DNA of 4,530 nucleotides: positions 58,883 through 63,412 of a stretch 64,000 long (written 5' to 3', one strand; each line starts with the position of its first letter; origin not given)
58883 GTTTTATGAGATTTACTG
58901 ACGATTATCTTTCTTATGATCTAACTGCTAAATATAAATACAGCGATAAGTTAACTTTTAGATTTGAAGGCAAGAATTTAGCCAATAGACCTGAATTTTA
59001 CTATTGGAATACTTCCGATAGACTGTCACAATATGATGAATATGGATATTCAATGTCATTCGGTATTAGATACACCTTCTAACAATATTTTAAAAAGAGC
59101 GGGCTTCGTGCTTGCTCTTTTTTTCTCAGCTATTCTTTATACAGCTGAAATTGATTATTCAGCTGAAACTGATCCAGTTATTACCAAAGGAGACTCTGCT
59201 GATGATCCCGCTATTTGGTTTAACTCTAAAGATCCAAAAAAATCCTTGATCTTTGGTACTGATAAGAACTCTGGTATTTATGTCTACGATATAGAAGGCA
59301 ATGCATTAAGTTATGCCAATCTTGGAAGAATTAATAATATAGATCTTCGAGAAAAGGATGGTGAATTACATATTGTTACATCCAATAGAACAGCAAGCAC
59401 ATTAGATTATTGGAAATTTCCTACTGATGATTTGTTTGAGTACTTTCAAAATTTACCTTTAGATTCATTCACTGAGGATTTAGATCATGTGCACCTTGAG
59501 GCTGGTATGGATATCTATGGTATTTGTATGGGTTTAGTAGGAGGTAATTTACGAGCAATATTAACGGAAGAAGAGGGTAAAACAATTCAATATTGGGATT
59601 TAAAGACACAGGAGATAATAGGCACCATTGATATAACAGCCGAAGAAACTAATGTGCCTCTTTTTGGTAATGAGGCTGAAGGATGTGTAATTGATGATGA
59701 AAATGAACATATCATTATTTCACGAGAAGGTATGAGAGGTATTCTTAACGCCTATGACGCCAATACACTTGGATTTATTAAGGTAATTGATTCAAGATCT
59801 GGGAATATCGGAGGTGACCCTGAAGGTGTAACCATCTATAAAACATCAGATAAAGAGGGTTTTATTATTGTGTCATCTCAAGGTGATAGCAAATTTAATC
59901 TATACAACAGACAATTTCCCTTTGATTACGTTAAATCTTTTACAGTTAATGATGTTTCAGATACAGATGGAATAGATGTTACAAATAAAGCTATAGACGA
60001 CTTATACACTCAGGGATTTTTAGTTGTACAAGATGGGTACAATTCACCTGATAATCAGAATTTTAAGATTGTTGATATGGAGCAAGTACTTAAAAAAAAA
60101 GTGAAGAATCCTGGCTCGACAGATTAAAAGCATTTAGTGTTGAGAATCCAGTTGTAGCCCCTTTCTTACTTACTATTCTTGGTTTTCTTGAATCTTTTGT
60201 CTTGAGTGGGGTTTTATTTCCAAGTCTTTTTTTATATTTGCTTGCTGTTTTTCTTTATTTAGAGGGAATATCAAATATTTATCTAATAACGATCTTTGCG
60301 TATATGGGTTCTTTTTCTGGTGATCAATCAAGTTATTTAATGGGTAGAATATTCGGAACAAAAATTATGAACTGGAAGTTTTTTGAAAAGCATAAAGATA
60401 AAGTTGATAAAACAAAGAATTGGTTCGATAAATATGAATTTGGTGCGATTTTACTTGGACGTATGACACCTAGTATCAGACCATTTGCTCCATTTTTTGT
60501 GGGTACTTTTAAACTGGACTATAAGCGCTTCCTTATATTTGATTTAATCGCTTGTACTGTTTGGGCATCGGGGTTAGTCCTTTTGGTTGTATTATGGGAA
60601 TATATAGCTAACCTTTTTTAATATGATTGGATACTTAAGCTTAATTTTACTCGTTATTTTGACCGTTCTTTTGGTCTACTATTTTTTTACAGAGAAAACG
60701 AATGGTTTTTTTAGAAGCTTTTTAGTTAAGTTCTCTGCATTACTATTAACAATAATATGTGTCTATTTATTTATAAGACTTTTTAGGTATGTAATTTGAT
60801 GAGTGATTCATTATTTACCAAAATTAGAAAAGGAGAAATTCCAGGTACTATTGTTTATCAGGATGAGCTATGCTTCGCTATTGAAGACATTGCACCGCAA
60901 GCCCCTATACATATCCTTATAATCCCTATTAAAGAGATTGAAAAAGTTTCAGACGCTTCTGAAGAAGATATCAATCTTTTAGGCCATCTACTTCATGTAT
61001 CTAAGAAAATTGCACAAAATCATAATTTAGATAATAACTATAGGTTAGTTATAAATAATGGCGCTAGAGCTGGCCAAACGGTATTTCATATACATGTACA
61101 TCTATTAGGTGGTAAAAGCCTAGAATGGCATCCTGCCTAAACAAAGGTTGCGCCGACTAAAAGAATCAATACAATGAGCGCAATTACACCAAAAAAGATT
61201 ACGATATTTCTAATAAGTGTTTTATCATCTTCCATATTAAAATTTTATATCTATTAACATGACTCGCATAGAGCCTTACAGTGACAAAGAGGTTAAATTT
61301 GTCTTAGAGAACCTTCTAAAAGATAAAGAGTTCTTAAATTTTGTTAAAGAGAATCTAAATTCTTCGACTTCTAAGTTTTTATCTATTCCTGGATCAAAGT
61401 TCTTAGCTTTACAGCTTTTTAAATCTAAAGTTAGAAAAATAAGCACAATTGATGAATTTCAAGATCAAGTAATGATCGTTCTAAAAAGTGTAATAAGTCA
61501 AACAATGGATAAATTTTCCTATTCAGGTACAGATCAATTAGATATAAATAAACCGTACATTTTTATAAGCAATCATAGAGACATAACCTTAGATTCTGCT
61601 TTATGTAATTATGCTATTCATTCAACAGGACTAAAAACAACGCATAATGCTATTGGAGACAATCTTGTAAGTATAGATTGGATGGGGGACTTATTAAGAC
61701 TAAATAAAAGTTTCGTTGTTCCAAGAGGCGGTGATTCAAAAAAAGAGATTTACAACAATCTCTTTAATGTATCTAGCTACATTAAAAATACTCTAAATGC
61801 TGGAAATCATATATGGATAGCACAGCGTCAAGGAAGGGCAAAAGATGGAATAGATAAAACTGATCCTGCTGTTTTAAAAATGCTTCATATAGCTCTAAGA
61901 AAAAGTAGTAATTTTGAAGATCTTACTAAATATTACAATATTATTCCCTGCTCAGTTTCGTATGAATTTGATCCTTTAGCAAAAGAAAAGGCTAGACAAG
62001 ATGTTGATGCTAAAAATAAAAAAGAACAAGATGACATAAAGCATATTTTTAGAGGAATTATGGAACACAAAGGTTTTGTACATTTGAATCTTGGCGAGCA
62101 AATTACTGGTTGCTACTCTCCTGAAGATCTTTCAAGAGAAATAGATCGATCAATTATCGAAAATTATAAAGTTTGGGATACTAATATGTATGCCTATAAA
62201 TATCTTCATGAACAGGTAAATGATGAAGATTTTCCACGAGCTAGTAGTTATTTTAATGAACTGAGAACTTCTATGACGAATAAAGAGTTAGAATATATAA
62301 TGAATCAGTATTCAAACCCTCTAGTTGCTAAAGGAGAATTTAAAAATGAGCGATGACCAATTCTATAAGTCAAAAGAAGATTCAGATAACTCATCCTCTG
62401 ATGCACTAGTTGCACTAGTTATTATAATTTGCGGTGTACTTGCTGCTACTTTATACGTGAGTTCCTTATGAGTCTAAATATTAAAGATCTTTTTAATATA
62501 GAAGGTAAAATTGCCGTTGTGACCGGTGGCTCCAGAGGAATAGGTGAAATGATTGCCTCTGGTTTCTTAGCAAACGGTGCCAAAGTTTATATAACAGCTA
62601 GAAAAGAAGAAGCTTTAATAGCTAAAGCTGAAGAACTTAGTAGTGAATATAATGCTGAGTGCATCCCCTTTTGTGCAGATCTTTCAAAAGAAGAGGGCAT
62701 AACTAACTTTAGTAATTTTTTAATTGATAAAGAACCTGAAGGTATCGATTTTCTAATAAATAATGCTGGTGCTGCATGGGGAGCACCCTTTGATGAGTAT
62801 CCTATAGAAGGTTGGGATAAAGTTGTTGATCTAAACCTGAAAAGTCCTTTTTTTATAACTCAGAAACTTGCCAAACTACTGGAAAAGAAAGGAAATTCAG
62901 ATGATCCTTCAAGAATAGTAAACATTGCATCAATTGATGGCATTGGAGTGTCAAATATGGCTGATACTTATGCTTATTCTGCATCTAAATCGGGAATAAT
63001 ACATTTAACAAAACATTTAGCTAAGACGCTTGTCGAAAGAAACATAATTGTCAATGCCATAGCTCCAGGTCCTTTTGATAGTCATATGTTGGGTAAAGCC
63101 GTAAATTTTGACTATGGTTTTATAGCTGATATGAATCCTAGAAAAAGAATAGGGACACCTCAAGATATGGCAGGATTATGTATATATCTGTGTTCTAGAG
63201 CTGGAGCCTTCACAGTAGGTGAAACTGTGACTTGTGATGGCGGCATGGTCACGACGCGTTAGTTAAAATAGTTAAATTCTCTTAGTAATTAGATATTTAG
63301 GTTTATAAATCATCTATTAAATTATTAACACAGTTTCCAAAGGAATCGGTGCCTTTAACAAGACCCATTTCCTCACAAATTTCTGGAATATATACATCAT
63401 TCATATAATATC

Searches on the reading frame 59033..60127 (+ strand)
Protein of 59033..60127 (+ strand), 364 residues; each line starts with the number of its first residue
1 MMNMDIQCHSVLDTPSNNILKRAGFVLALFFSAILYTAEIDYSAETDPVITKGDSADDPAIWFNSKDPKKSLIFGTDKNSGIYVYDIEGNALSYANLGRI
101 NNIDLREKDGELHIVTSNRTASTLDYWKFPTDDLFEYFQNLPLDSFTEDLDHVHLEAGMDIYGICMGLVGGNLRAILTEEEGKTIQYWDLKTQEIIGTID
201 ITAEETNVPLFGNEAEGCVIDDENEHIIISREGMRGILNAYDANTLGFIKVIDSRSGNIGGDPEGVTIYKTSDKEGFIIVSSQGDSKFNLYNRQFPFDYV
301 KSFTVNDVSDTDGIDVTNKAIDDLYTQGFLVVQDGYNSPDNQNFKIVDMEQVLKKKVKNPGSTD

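Call 11: search_protein_families(library=pfam, proteins=[window:59033-60127:+], max_evalue=0.001)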
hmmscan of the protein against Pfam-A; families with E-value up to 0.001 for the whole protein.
window:59033-60127:+ (364 aa): 1 family
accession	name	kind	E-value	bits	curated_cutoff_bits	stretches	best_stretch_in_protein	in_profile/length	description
PF02333.21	Phytase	-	5e-43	148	21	1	27-353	20-354/375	Phytase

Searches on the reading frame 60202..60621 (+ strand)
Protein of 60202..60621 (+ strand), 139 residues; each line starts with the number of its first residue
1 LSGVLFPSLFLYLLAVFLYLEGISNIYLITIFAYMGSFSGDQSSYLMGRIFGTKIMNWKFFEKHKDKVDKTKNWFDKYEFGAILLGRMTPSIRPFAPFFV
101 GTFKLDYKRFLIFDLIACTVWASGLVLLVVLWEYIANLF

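Call 40: search_protein_families(library=pfam, proteins=[window:60202-60621:+], max_evalue=0.001)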
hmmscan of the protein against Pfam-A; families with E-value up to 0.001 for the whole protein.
window:60202-60621:+ (139 aa): 1 family
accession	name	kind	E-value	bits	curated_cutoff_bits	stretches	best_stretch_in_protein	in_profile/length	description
PF09335.16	VTT_dom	-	7.1e-21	75.4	33.9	1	6-129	1-121/123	VTT domain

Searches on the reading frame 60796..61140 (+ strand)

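Call 40: search_protein_families(library=pfam, proteins=[window:60796-61140:+], max_evalue=0.001)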
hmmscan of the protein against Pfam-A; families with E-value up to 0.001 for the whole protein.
window:60796-61140:+ (114 aa): 2 families
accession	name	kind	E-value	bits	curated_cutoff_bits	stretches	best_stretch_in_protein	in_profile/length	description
PF01230.28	HIT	-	1.6e-27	96.5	21.5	1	12-108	1-97/98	HIT domain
PF11969.13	DcpS_C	-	1.4e-23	84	24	1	6-105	3-101/114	Scavenger mRNA decapping enzyme C-term binding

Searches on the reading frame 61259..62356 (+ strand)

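Call 40: search_protein_families(library=pfam, proteins=[window:61259-62356:+], max_evalue=0.001)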
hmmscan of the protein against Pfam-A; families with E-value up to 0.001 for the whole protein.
window:61259-62356:+ (365 aa): 1 family
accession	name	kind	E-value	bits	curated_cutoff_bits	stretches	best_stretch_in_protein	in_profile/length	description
PF01553.26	Acyltransferase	-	5.7e-07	29.8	23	1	87-188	3-97/132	Acyltransferase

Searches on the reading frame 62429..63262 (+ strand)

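Call 40: search_protein_families(library=pfam, proteins=[window:62429-63262:+], max_evalue=0.001)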
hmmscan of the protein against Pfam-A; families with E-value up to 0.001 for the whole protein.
window:62429-63262:+ (277 aa): 3 families
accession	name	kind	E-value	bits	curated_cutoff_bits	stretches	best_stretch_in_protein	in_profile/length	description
PF13561.12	adh_short_C2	-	5e-48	164.2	27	1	36-273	6-235/236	Enoyl-(Acyl carrier protein) reductase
PF00106.31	adh_short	-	6.3e-46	156.8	26.6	1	27-223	1-189/195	short chain dehydrogenase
PF08659.16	KR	-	0.00043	20.7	22.6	1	30-137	4-113/180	KR domain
